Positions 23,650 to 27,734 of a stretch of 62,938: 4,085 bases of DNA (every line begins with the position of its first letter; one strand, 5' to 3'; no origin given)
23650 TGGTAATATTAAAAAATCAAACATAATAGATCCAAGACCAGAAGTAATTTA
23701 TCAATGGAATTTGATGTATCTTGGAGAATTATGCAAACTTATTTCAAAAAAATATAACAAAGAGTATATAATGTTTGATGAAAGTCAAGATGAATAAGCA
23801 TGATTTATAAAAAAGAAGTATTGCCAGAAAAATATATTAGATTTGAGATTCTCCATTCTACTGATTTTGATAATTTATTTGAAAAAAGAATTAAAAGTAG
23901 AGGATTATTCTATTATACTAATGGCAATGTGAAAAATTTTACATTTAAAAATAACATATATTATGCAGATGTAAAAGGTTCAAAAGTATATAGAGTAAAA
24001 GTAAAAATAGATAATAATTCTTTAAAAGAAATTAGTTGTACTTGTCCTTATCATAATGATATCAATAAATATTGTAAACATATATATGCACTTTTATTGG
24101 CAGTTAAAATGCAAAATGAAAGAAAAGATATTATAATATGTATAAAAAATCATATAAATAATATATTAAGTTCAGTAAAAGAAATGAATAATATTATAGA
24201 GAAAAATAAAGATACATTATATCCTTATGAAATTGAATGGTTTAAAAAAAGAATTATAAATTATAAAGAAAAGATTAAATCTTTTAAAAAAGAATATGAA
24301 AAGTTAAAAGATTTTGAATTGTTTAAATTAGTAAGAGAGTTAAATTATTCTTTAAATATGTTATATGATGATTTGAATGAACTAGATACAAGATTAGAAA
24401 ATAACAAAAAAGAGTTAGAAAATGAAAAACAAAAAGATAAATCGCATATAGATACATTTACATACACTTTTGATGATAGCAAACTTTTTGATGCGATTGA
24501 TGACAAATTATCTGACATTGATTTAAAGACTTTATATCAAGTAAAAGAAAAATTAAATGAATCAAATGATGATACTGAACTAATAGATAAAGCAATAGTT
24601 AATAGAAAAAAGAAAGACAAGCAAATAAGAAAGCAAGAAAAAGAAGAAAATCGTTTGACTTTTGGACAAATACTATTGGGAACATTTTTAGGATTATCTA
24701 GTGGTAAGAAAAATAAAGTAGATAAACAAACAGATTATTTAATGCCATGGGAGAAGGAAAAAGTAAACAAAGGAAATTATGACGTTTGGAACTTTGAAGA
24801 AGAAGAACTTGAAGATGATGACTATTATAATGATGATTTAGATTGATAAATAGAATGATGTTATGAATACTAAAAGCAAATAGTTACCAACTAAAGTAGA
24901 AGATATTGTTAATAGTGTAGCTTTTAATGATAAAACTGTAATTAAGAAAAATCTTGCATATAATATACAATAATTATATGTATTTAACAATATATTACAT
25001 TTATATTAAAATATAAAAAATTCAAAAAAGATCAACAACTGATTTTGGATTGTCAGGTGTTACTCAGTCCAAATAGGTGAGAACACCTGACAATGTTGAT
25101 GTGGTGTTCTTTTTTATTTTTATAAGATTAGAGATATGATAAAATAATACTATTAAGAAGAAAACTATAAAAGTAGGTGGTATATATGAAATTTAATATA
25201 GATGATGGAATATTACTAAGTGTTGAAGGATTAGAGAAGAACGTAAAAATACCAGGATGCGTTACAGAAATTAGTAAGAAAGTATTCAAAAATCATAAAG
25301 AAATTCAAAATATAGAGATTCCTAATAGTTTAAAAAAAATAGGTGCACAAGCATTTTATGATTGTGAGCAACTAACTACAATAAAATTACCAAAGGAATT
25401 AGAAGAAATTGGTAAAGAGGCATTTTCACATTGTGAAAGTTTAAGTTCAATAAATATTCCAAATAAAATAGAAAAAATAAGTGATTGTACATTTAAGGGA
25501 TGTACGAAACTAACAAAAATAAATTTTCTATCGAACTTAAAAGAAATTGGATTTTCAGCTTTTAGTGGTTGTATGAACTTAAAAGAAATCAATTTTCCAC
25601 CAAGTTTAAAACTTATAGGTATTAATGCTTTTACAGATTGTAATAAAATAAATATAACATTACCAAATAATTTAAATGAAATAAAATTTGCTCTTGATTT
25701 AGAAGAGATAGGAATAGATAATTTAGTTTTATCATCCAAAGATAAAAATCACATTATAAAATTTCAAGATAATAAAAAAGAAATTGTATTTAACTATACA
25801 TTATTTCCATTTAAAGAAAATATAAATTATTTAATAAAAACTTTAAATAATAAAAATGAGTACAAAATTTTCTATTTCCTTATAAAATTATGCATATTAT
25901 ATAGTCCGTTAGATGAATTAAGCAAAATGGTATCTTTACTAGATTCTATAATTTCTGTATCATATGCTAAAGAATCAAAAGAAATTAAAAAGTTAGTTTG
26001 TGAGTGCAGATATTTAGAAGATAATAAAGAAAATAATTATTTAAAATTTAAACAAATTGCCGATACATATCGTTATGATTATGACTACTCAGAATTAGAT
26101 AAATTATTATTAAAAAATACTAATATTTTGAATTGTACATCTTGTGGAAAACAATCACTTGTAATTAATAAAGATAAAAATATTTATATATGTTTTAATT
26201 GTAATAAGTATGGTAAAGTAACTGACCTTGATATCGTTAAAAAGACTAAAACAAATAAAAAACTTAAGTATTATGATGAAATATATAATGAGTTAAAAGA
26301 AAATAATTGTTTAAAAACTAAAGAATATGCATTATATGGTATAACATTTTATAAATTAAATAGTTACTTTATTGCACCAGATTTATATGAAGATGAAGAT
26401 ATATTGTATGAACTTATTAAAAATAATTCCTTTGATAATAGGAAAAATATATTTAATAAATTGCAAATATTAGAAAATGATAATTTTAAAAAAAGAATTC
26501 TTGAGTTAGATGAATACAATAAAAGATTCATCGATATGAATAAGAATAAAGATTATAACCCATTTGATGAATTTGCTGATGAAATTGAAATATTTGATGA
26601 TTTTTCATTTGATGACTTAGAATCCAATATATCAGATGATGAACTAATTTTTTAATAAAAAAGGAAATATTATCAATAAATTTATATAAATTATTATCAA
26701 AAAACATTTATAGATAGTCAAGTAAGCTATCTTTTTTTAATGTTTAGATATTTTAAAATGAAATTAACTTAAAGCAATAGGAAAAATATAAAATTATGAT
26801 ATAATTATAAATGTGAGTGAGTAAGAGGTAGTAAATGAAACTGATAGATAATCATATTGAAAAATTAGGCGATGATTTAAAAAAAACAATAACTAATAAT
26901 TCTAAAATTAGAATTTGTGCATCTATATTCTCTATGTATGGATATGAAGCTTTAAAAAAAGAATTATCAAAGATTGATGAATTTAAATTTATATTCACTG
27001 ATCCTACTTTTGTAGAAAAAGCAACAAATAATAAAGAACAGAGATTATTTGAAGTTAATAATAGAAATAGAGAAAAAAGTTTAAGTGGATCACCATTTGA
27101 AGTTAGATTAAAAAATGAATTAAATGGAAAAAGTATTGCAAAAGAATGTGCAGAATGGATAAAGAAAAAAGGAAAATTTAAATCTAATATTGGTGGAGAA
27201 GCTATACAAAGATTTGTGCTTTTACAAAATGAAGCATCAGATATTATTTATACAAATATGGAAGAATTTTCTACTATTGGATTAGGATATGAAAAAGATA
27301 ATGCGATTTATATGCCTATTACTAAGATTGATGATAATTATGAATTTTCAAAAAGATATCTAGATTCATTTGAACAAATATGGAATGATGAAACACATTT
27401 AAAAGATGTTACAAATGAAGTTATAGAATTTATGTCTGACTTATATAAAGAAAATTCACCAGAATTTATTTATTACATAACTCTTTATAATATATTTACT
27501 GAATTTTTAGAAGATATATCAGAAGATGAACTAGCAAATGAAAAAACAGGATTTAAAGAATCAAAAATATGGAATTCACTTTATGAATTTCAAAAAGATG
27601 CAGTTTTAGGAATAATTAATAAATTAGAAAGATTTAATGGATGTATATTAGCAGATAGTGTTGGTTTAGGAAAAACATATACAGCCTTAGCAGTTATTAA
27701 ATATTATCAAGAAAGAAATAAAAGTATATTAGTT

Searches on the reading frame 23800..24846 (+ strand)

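Call 4: search_protein_families(library=pfam, proteins=[window:23800-24846:+], max_evalue=0.01)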
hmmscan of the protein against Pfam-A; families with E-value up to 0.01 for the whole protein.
window:23800-24846:+ (348 aa): 1 family
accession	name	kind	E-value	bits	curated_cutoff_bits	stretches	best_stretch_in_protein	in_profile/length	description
PF04434.22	SWIM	-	1.1e-05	25.2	19.6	1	67-102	2-37/38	SWIM zinc finger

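Call 5: search_protein_families(library=padloc, proteins=[window:23800-24846:+], max_evalue=0.001)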
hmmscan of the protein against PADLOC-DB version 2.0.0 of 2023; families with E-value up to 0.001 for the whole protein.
window:23800-24846:+ (348 aa): 1 family
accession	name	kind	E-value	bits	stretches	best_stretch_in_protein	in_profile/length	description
PDLC05053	PDC-S62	-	4.1e-13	46.8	1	25-147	16-135/566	-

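Call 6: search_protein_families(library=ncbifam, proteins=[window:23800-24846:+], max_evalue=0.001)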
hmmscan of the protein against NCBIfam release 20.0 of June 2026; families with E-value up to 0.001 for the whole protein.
window:23800-24846:+ (348 aa): 0 families

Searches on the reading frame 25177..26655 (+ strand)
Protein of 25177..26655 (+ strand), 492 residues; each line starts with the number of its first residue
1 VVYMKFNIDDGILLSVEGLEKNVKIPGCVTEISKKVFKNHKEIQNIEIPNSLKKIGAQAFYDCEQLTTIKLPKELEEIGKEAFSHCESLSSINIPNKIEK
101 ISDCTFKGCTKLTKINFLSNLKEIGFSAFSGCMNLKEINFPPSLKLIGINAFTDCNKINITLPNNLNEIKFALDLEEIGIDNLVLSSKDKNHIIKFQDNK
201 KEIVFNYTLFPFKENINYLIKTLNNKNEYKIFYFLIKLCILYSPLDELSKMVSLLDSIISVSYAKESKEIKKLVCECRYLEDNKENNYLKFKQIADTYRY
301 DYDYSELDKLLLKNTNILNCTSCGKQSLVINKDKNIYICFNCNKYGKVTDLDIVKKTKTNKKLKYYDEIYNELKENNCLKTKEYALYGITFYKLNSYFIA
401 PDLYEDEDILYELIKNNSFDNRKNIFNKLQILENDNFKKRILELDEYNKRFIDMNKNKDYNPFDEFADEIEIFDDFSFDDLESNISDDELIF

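Call 4: search_protein_families(library=pfam, proteins=[window:25177-26655:+], max_evalue=0.01)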
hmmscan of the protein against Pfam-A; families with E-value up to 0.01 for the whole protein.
window:25177-26655:+ (492 aa): 3 families
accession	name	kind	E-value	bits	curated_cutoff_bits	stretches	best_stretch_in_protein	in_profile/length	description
PF13306.12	LRR_5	-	3.8e-45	153.3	27.7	2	23-125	16-116/127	BspA type Leucine rich repeat region (6 copies)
PF13855.12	LRR_8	-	1.2e-08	35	27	1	50-94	11-56/61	Leucine rich repeat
PF23952.1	LRR_EndoS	-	0.00033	21.3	27.9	0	6-95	28-114/116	Endo-beta-N-acetylglucosaminidase EndoS LRR domain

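Call 5: search_protein_families(library=padloc, proteins=[window:25177-26655:+], max_evalue=0.001)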
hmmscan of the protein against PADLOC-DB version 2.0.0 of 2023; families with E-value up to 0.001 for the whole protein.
window:25177-26655:+ (492 aa): 0 families

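Call 6: search_protein_families(library=ncbifam, proteins=[window:25177-26655:+], max_evalue=0.001)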
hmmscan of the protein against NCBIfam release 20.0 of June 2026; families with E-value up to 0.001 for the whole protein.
window:25177-26655:+ (492 aa): 3 families
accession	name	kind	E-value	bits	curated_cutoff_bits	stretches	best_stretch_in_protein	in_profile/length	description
NF047961.1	adhesin_HupY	equivalog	1.2e-18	66.6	1250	2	21-120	189-286/978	leucine-rich repeat adhesin HupY/LrrG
NF045861.1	glide_Gli349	exception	6.2e-10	36.4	1750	1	23-219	2682-2874/3169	gliding machinery surface structure protein Gli349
TIGR02167.2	Liste_lipo_26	repeat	3.4e-07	29.9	30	0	105-121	1-16/26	PARCEL repeat-containing surface protein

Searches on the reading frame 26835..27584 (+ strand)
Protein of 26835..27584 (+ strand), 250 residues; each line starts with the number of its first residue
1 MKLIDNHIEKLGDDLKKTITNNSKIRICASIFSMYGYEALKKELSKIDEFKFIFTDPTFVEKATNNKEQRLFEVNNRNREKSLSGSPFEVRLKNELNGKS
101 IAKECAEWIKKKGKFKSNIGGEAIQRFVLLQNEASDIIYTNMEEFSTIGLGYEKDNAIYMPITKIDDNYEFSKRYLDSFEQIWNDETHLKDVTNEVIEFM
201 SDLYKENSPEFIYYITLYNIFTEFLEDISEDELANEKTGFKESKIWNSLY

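Call 52: search_solved_structures(query=A4, max_evalue=10, show_alignments=3)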
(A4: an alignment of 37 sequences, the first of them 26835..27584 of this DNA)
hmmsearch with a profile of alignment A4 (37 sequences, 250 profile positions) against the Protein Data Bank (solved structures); distinct sequences matched with E-value up to 10: 9.
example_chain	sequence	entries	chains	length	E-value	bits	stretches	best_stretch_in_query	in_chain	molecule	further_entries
5nlb_B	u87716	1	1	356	0.09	15.5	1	169-218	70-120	Cullin-3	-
4eoz_B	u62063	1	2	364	0.092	15.4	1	169-218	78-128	Cullin-3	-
8u82_C1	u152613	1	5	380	0.095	15.4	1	169-218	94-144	Cullin-3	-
8u80_C1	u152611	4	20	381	0.095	15.4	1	169-218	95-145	Cullin-3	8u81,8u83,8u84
8i79_B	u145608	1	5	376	0.097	15.4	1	169-218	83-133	Cullin-3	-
9rwz_H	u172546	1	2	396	0.099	15.3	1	169-218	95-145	Cullin-3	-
4apf_B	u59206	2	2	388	0.1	15.3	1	169-218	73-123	CULLIN 3 | Cullin-3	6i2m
4ap2_B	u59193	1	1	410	0.1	15.3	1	169-218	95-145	CULLIN-3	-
4hxi_B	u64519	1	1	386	0.1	15.3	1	169-218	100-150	Cullin-3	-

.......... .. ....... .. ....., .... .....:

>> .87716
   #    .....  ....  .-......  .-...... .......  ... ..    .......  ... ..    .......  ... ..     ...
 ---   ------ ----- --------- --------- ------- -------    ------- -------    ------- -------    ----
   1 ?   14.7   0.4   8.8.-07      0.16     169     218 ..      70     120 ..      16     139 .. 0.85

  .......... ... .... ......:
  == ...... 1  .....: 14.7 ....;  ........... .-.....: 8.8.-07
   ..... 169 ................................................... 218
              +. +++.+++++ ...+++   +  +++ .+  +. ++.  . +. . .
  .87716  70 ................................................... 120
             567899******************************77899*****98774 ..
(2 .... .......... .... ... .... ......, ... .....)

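Call 53: search_protein_families(library=pfam, proteins=[window:26835-27584:+], max_evalue=10)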
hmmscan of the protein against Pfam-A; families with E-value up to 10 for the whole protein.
window:26835-27584:+ (250 aa): 2 families
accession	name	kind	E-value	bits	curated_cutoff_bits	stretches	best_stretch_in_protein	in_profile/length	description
PF17190.9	RecG_N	-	0.16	13.1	23.1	1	175-229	5-60/89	RecG N-terminal helical domain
PF03288.22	Pox_D5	-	0.75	10.7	21.4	1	194-229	4-39/86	Poxvirus D5 protein-like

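Call 59: find_homologous_proteins(query=A4, max_evalue=0.00001)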
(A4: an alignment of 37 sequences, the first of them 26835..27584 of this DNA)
Query A4 (37 sequences) (250 aa, profile of the alignment): 3122 proteins with E <= 0.00001 among 5960 candidates; the best 120 are listed.
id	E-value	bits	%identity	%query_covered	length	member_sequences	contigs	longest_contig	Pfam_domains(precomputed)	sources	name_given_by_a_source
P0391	1.5e-125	436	58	100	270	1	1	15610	-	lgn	-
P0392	1.5e-124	432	58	98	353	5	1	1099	PF00176.30,PF04851.22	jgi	-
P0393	1.9e-124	432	58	98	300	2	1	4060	-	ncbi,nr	ncbi:MAG: hypothetical protein Q8Q33_05060 [Chlamydiota bacterium]|nr:hypothetical protein [Chlamydi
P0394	2.4e-124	432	62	98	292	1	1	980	-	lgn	-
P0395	1.0e-123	430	58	98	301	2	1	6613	-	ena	-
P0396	3.9e-123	428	54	100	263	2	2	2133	-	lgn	-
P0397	1.3e-122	426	61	100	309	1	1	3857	PF00176.30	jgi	-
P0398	3.0e-122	425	56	98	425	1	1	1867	PF00270.36,PF00176.30,PF04851.22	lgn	-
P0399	4.0e-120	418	59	98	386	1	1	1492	PF00176.30,PF04851.22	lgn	-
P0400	8.9e-120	417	61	100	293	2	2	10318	-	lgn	-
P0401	1.2e-119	416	56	100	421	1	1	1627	PF00270.36,PF00176.30,PF04851.22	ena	-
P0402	5.3e-119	414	55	100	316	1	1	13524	PF00176.30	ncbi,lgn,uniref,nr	ncbi:conserved hypothetical protein [Candidatus Desulfarcum epimagneticum]|uniref:SNF2 N-terminal do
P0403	1.8e-116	406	56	98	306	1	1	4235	-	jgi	-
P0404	2.2e-116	406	53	97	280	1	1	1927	-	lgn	-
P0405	7.5e-116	404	54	100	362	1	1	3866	PF00176.30,PF04851.22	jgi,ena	jgi:hypothetical protein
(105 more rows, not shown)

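Call 78: predict_structure(alignment_id=A6)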
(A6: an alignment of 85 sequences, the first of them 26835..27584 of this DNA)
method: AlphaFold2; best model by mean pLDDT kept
length: 250 residues; sequences in the alignment: 85
mean_pLDDT: 75.6   pTM: 0.68
mean pLDDT of the five models: 75.6, 75.5, 75.2, 74.3, 73.4
residues with pLDDT >= 90: 92; 70-90: 73; 50-70: 46; < 50: 39
segments of 3 or more residues with pLDDT < 50: 62-93, 206-208
pLDDT, mean of each block of 10 residues (from residue 1): 88 95 95 86 97 81 35 31 36 58 90 93 91 92 85 76 89 94 94 86 55 52 58 70 64
secondary structure, 60 per line:
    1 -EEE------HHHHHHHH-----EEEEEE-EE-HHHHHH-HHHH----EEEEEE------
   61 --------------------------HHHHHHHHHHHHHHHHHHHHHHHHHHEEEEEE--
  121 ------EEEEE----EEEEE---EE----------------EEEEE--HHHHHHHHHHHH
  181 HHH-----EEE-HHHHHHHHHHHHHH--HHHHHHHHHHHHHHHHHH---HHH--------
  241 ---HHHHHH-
elements in order: E2-4 H11-18 E24-29 H34-39 H41-44 E49-54 H87-112 E113-118 E127-131 E136-140 E162-166 H169-183 E189-191 H193-206 H209-226 H244-249

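Call 83: fold_search(model_id=the predicted structure, library=pdb)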
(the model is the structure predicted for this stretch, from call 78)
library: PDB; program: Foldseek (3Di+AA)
matches with E <= 10: 271; with E <= 0.001: 3
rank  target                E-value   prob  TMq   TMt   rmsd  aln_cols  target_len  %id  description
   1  7clg_B                8.7e-05  1.00  0.47  0.16   5.1       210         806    8  Crystal structure of the ATP-dependent restriction endonuclease SauUSI (released 2021-01-20)
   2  7clg_A                6.1e-04  1.00  0.46  0.15   6.3       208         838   10  Crystal structure of the ATP-dependent restriction endonuclease SauUSI (released 2021-01-20)
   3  4rct_A                6.1e-04  1.00  0.43  0.32   7.1       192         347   10  Crystal structure of R-protein of NgoAVII restriction endonuclease (released 2014-12-24)
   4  4gel_A                4.0e-03  0.99  0.34  0.43   8.2       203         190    9  Crystal structure of Zucchini (released 2012-10-17)
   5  2c1l_A                5.2e-03  1.00  0.42  0.31   6.4       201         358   11  Structure of the BfiI restriction endonuclease (released 2005-10-07)
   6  3hsi_B                8.9e-03  0.97  0.39  0.23  11.4       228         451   10  Crystal structure of phosphatidylserine synthase Haemophilus influenzae Rd KW20 (released 2009-06-30)
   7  3hsi_A                1.0e-02  0.98  0.40  0.24   9.0       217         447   11  Crystal structure of phosphatidylserine synthase Haemophilus influenzae Rd KW20 (released 2009-06-30)
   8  4urj_C                1.1e-02  0.99  0.38  0.53   7.9       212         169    9  Crystal structure of human BJ-TSA-9 (released 2014-10-01)
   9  4urj_D                1.1e-02  0.99  0.41  0.56   7.2       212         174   10  Crystal structure of human BJ-TSA-9 (released 2014-10-01)
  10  8yr5_H                2.1e-02  0.85  0.36  0.24   8.9       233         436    8  Crystal structure of E. coli phosphatidylserine synthase in apo state (released 2024-11-20)
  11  8yr5_E                2.1e-02  0.82  0.35  0.22   8.9       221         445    8  Crystal structure of E. coli phosphatidylserine synthase in apo state (released 2024-11-20)
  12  8yr5_C                2.7e-02  0.84  0.36  0.23  10.4       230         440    9  Crystal structure of E. coli phosphatidylserine synthase in apo state (released 2024-11-20)
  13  8yr5_I                2.7e-02  0.84  0.36  0.23  10.4       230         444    9  Crystal structure of E. coli phosphatidylserine synthase in apo state (released 2024-11-20)
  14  3hsi_C                2.8e-02  0.92  0.39  0.24  11.1       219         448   11  Crystal structure of phosphatidylserine synthase Haemophilus influenzae Rd KW20 (released 2009-06-30)
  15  4urj_B                3.4e-02  0.97  0.39  0.53   7.9       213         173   11  Crystal structure of human BJ-TSA-9 (released 2014-10-01)
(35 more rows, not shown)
